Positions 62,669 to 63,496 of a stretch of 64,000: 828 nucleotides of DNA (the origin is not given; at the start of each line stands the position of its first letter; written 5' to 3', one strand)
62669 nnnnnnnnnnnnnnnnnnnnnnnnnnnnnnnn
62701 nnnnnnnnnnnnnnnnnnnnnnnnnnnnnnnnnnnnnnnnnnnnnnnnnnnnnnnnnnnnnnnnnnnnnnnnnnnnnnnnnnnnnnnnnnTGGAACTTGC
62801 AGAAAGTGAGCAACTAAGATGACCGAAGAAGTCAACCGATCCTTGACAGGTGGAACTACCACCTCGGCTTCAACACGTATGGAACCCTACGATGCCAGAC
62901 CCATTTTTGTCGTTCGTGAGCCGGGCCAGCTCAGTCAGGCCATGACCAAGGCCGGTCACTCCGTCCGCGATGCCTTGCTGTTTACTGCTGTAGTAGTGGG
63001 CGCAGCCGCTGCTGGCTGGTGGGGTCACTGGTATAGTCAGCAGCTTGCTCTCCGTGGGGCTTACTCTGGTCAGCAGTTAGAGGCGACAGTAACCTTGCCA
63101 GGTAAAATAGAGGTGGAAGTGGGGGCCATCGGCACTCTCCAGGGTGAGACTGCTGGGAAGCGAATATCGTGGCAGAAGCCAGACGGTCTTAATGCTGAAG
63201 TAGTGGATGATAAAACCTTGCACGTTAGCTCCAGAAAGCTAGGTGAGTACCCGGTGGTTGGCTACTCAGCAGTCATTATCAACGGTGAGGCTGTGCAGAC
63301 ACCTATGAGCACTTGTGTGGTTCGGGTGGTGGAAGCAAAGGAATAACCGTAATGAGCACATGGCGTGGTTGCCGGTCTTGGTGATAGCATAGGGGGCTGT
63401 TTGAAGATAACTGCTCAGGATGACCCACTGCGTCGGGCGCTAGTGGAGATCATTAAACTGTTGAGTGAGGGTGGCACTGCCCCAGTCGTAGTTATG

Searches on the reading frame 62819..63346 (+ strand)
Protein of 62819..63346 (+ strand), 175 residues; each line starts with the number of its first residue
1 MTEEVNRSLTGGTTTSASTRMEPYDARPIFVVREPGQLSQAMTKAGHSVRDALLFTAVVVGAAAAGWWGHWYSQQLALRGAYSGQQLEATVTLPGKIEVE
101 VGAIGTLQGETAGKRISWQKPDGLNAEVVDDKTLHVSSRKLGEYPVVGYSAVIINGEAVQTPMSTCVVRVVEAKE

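Call 94: find_encoding_contigs(protein=window:62819-63346:+, flank=10000, max_places=2)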
Protein window:62819-63346:+ (175 aa): 2 contigs read that carry it; 1 place shown.
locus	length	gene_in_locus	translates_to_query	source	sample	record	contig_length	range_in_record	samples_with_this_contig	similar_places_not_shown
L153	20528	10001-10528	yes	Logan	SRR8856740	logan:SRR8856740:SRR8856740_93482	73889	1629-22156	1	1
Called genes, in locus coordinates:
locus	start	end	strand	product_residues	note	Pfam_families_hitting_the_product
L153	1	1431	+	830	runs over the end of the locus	PF14528:LAGLIDADG_3 (weak)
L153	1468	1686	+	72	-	-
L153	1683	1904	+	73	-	-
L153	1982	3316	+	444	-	-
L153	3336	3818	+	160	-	-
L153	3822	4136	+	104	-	PF06127:Mpo1-like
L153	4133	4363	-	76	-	-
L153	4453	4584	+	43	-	-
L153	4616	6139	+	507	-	-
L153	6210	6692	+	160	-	PF02945:Endonuclease_7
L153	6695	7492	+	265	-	PF02924:HDPD (weak)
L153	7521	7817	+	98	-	-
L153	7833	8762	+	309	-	-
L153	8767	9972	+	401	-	-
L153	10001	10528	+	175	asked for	-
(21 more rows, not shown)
